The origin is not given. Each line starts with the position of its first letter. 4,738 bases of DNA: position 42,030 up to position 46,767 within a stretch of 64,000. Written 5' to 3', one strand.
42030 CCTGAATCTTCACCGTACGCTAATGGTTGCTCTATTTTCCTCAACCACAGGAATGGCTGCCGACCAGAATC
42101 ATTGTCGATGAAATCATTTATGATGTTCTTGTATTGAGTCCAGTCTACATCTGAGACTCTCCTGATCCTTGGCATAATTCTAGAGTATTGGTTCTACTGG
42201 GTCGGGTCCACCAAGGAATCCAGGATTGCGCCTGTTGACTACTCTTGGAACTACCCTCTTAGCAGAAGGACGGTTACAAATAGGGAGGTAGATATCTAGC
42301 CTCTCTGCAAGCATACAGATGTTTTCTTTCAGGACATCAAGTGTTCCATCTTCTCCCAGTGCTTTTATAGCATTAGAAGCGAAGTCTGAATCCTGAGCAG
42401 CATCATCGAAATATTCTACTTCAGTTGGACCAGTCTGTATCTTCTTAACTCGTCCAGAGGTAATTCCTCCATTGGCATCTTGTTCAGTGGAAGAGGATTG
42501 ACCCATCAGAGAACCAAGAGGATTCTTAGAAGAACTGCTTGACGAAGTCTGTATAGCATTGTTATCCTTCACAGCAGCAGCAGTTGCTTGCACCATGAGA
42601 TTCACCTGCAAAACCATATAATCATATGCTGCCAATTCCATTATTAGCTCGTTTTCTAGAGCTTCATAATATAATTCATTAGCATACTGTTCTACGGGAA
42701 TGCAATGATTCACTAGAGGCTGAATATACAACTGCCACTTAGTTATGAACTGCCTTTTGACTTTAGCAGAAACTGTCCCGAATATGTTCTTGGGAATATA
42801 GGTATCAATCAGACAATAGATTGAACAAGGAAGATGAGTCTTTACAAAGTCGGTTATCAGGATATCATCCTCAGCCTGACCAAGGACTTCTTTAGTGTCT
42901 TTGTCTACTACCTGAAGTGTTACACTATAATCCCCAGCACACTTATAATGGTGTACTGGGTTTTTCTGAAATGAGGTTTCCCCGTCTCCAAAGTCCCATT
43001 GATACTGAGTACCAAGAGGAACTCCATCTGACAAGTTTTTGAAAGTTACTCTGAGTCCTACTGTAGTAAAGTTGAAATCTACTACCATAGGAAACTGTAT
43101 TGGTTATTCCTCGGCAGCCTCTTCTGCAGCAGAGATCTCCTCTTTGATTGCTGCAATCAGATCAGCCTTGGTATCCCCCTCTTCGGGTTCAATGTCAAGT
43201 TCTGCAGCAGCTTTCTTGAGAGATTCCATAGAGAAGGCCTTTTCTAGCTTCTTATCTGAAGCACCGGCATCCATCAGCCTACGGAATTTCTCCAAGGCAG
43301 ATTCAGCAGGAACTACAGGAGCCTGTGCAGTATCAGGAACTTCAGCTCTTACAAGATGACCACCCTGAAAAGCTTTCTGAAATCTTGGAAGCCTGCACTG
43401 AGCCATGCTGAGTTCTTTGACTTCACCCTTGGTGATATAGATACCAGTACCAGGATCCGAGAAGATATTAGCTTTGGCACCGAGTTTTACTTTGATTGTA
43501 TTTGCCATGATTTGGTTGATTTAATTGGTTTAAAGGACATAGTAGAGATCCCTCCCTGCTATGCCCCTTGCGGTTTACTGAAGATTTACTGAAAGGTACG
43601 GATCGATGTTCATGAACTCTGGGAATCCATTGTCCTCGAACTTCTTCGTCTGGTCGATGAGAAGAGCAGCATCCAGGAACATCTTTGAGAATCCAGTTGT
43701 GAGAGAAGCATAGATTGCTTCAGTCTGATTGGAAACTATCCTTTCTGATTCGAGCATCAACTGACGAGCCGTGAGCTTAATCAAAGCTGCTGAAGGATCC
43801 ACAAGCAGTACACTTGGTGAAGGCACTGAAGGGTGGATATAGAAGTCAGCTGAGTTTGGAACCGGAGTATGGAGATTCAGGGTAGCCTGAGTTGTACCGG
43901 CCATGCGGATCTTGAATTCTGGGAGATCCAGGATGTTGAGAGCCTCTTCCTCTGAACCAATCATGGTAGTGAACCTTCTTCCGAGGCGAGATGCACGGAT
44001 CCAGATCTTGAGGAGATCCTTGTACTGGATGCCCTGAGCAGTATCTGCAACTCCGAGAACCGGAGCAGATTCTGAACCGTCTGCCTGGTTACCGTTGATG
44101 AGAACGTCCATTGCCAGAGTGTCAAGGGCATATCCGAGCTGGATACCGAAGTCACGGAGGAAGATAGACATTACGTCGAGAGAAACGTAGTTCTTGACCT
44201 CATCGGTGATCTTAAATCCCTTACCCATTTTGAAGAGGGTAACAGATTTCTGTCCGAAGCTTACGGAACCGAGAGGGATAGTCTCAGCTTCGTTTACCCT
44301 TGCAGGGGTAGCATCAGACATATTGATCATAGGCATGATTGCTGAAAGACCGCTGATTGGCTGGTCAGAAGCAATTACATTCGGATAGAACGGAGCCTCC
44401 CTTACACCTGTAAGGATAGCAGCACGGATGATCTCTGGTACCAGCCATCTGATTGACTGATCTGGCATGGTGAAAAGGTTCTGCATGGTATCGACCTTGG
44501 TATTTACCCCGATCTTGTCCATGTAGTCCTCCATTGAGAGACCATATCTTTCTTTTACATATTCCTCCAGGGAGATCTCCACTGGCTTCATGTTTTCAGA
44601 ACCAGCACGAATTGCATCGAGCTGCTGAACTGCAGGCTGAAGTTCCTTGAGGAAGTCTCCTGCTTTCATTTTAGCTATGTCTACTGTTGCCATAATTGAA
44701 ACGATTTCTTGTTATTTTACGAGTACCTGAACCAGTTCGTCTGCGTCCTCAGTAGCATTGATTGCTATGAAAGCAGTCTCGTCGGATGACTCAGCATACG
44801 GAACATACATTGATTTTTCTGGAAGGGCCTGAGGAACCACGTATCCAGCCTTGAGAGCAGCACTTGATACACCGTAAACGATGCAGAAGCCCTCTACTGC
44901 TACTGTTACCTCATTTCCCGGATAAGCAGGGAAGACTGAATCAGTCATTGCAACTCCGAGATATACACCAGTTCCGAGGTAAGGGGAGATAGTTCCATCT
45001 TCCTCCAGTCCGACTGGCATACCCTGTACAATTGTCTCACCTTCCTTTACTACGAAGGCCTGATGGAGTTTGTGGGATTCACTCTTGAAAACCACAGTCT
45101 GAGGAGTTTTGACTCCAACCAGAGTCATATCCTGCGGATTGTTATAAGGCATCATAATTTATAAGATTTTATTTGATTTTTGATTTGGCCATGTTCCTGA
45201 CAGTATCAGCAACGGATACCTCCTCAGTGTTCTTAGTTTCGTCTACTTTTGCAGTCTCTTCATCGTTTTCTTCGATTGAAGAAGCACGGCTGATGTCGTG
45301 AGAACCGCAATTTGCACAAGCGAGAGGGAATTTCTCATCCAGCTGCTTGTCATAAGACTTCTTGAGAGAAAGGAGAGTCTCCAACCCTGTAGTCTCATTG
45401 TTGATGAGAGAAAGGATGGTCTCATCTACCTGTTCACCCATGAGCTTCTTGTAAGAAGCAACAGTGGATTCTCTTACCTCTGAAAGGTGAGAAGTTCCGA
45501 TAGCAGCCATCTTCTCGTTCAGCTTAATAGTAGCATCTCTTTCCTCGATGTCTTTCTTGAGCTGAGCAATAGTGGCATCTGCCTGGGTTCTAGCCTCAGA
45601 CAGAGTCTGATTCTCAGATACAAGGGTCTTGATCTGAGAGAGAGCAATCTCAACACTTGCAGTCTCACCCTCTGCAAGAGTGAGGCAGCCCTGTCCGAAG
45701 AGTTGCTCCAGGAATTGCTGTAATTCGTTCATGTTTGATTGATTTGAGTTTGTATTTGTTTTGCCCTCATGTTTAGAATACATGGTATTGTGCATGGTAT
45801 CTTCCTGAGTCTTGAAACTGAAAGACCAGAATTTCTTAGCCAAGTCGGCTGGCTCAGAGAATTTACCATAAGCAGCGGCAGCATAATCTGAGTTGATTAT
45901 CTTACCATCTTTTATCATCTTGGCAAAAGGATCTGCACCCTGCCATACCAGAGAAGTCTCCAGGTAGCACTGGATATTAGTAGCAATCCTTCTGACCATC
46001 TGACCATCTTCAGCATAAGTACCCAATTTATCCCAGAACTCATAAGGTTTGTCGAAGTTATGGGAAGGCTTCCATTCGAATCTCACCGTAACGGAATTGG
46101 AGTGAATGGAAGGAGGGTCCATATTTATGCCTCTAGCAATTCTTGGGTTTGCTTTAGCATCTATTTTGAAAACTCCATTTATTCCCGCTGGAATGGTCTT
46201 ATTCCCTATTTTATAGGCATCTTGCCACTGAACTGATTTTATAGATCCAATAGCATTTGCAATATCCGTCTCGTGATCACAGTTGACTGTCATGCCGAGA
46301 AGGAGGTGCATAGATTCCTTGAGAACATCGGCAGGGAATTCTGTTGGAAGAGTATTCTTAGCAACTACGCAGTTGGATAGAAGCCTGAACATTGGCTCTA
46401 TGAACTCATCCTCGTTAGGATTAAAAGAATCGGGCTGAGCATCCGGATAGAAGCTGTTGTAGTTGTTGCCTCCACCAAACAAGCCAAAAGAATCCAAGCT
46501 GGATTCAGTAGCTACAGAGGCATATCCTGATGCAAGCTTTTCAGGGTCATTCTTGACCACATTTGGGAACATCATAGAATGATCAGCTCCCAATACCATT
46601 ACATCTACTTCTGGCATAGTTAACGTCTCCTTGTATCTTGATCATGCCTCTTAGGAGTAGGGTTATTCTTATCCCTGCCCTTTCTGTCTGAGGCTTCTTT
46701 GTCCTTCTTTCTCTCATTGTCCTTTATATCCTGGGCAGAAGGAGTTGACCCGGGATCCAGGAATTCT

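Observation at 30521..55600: Split-BACON system: fibre proteins ending in one half of a BACON domain and others starting with the complementary half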

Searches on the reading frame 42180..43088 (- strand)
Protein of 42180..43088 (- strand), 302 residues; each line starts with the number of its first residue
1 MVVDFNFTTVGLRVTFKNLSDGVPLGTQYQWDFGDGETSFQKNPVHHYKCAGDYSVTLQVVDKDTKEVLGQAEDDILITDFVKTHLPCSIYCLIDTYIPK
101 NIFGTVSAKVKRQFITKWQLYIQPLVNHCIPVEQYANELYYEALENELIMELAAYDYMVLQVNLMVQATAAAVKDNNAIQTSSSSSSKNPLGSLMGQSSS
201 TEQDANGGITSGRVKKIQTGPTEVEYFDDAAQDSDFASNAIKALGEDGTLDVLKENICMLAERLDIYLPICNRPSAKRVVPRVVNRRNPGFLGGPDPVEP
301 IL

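Call 13: search_protein_families(library=phrogs, proteins=[window:42180-43088:-], max_evalue=0.001)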
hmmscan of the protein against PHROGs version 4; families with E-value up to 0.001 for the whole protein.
window:42180-43088:- (302 aa): 0 families

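Call 40: search_protein_families(library=pfam, proteins=[window:42180-43088:-], max_evalue=0.01)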
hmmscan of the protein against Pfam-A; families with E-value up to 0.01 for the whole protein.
window:42180-43088:- (302 aa): 2 families
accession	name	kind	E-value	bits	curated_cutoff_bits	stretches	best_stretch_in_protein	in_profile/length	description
PF18911.6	PKD_4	-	4.4e-13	49.5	27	1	9-64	19-72/85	PKD domain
PF00801.26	PKD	-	3.9e-09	36.8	23.5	1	9-63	12-68/80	PKD domain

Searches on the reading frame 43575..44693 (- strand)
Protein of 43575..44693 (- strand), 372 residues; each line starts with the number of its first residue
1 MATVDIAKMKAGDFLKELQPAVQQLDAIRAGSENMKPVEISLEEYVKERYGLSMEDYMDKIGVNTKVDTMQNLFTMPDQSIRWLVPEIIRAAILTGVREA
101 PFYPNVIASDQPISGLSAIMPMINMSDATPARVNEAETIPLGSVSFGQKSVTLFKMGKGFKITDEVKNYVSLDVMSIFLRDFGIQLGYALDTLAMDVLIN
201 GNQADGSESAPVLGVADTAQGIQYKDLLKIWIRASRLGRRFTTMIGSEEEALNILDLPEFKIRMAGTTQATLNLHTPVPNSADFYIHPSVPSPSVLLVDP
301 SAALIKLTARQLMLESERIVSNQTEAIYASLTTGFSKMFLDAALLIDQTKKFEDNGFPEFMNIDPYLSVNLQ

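Call 13: search_protein_families(library=phrogs, proteins=[window:43575-44693:-], max_evalue=0.001)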
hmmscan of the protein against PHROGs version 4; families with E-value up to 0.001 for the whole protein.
window:43575-44693:- (372 aa): 3 families
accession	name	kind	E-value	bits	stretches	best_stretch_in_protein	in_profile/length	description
phrog_3922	-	head and packaging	6.5e-37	128.6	1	58-347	57-358/362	major head protein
phrog_10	-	head and packaging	1.4e-06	28.6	1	84-204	368-487/752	major head protein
phrog_544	-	head and packaging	0.00013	22.5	1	130-167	60-97/282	major head protein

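Call 75: search_dna_similar(query=window:43575-44693:-, collection=phages, mode=protein, max_rows=12)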
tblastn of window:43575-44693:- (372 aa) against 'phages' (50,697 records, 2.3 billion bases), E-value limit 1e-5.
Records with a match: 14; places in all: 14; records where one place covers at least 80% of the query: 3.
Best place of each record, by identity: 60-80% 2; <60% 12.
By first word of the organism name: Bacteriophage 6; Achromobacter 3; Caulobacter 2; Phage 1; Bacillus 1; Pseudoalteromonas 1.
By host as written in the record: - 6; Achromobacter xylosoxidans 3; Caulobacter crescentus 2; bacteria 1; Bacillus cereus 1; Pseudoalteromonas sp. KB12-38 1.
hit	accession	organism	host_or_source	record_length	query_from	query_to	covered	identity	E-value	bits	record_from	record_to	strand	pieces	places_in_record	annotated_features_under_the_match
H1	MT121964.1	Phage DP SC_6_H4_2017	bacteria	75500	14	368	95%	69.3%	2e-172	538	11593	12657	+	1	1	none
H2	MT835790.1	Bacteriophage sp.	human fecal samples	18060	14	368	95%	69.3%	2e-172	537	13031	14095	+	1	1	record has no annotation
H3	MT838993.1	Bacteriophage sp.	human fecal samples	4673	16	343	88%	24.2%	2e-12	75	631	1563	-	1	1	record has no annotation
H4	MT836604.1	Bacteriophage sp.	human fecal samples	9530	68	343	74%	27.9%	2e-18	93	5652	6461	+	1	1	record has no annotation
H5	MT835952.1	Bacteriophage sp.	human fecal samples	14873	68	342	74%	26.9%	4e-15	83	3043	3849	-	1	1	record has no annotation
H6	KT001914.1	Caulobacter phage Seuss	Caulobacter crescentus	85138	67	347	76%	25.2%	8e-7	57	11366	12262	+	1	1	capsid protein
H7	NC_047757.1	Caulobacter phage Seuss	Caulobacter crescentus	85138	67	347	76%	25.2%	8e-7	57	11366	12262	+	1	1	major head protein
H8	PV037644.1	Bacillus phage vB_BcM_CUBc25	Bacillus cereus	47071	51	335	77%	24.7%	1e-13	79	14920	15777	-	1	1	major capsid protein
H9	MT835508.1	Bacteriophage sp.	human fecal samples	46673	84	346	71%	26.4%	1e-12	75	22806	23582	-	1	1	record has no annotation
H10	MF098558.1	Pseudoalteromonas phage KB12-38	Pseudoalteromonas sp. KB12-38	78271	55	350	80%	23.4%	3e-7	59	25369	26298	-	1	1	capsid protein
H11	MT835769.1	Bacteriophage sp.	human fecal samples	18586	68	343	74%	23.8%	6e-13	76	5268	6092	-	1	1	record has no annotation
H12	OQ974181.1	Achromobacter phage 2-1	Achromobacter xylosoxidans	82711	106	347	65%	26.5%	5e-10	67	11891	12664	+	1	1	major head protein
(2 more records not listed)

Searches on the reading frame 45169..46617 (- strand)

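Call 13: search_protein_families(library=phrogs, proteins=[window:45169-46617:-], max_evalue=0.001)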
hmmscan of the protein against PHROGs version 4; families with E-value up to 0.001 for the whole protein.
window:45169-46617:- (482 aa): 2 families
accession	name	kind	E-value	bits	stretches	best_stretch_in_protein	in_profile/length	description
phrog_8158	-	head and packaging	3.9e-35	122.8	1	61-458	50-402/408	head maturation protease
phrog_8730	-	unknown function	1.2e-07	33.2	1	378-465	99-184/191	-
